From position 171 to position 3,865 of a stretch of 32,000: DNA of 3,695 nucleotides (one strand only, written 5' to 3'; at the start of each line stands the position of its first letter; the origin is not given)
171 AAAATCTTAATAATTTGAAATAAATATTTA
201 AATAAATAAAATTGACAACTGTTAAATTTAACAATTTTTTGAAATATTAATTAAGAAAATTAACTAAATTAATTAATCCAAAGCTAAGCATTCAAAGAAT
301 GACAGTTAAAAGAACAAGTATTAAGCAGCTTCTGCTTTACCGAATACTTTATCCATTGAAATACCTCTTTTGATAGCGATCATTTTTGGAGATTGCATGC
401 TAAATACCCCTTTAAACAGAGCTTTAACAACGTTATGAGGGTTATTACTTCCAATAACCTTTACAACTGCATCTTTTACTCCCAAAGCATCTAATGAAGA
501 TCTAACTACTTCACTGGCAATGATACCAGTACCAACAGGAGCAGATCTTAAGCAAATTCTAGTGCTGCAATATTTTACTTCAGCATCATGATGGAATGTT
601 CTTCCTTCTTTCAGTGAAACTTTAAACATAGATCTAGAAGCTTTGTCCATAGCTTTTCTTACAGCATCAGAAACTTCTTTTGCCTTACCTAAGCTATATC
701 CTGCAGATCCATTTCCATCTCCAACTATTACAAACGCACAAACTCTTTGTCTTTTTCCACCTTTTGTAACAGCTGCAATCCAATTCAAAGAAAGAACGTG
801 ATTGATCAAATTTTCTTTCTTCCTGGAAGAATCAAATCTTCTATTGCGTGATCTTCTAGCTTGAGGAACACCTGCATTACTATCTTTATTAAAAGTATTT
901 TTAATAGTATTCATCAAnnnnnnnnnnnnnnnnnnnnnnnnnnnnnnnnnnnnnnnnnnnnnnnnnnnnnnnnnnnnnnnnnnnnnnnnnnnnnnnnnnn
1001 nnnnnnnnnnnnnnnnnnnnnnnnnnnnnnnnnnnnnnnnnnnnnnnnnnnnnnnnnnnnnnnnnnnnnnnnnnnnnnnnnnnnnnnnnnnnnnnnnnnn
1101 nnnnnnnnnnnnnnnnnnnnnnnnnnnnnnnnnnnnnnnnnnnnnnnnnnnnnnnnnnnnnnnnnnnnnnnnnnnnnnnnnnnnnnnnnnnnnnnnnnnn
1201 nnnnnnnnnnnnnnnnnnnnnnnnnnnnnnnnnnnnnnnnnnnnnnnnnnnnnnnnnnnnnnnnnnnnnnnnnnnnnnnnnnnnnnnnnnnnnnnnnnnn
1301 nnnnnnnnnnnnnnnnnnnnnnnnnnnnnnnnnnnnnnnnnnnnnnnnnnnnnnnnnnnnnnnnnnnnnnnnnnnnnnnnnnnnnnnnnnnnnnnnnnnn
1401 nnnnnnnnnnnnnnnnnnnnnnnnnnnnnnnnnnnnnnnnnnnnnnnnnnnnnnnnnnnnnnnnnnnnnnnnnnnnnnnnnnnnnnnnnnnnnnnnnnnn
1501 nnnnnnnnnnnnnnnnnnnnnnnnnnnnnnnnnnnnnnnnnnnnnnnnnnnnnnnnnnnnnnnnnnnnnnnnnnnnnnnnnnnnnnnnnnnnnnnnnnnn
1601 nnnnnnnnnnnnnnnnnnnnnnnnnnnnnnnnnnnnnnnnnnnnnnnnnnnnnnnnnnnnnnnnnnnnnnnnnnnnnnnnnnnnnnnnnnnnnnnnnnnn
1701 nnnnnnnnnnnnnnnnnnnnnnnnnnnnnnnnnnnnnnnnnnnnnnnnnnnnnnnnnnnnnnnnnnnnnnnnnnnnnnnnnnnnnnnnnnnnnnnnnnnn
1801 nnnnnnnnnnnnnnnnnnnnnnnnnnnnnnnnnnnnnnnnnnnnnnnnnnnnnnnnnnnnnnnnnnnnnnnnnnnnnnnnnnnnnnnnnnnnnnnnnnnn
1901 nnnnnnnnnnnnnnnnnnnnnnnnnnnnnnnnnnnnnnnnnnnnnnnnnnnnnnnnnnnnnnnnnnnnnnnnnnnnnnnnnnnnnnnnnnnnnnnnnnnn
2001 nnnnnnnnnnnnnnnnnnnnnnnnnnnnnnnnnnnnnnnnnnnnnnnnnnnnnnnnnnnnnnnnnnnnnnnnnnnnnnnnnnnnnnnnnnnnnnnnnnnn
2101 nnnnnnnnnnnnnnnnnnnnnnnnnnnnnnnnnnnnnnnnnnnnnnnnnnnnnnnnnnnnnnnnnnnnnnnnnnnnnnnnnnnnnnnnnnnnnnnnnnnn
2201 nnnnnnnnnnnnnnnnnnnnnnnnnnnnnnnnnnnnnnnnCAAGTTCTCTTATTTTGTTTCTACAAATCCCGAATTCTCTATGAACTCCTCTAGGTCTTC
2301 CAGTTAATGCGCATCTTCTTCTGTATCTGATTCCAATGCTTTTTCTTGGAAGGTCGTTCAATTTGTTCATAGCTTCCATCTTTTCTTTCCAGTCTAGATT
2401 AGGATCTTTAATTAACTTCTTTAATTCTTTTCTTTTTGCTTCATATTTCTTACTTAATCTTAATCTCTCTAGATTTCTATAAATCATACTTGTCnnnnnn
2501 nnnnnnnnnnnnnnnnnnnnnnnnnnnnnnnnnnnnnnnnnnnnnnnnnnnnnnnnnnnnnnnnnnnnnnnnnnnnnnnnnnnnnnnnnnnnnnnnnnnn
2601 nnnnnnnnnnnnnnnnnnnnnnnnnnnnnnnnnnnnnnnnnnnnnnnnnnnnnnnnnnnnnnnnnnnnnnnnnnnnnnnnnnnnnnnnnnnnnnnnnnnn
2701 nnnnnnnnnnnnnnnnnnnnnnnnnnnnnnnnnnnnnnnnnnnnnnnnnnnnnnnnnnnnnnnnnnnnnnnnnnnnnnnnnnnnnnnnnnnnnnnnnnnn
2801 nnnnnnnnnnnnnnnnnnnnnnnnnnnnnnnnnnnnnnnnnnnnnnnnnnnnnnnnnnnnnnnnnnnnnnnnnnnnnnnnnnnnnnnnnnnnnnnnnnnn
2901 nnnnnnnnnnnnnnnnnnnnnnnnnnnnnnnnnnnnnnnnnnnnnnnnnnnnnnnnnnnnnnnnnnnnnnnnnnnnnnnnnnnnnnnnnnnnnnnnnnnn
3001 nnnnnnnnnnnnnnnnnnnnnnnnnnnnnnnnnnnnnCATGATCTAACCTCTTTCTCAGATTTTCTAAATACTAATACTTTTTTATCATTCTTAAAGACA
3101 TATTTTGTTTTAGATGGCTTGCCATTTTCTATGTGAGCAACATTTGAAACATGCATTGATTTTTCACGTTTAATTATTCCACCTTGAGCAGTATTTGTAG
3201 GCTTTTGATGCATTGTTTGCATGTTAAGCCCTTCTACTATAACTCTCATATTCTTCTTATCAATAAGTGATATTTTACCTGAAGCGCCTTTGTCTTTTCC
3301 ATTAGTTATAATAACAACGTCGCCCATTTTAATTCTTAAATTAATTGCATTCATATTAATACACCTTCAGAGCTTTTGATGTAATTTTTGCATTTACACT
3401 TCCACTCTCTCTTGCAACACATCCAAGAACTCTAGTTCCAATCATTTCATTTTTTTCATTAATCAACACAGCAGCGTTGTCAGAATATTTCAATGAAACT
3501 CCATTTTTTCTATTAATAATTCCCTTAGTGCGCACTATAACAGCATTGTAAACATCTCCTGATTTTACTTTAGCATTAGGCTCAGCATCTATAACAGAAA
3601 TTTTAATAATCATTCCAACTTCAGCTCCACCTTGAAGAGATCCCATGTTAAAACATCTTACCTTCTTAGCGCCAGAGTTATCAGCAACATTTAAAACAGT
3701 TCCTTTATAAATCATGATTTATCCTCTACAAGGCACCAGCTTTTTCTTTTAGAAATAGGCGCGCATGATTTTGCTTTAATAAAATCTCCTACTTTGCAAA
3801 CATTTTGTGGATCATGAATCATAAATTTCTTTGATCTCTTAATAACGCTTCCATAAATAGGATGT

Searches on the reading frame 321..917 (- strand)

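Call 9: search_protein_families(library=pfam, proteins=[window:321-917:-], max_evalue=0.001)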
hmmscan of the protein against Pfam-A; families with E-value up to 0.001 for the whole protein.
window:321-917:- (198 aa): 2 families
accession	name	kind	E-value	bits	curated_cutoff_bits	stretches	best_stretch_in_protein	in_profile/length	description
PF03719.21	Ribosomal_S5_C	-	5.2e-23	80.7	21.5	1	115-184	2-71/71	Ribosomal protein S5, C-terminal domain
PF00333.26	Ribosomal_S5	-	1.1e-21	77.1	27.1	1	39-100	3-64/65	Ribosomal protein S5, N-terminal domain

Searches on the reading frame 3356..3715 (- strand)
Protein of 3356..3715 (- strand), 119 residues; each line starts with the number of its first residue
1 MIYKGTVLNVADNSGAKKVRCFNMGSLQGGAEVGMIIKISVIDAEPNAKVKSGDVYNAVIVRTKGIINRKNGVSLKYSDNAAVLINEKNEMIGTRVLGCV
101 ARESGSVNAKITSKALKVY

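Call 9: search_protein_families(library=pfam, proteins=[window:3356-3715:-], max_evalue=0.001)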
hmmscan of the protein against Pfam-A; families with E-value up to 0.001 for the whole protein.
window:3356-3715:- (119 aa): 1 family
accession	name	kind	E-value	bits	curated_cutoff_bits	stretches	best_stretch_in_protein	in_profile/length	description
PF00238.24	Ribosomal_L14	-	8.5e-34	116.5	23.6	1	1-118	1-121/122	Ribosomal protein L14p/L23e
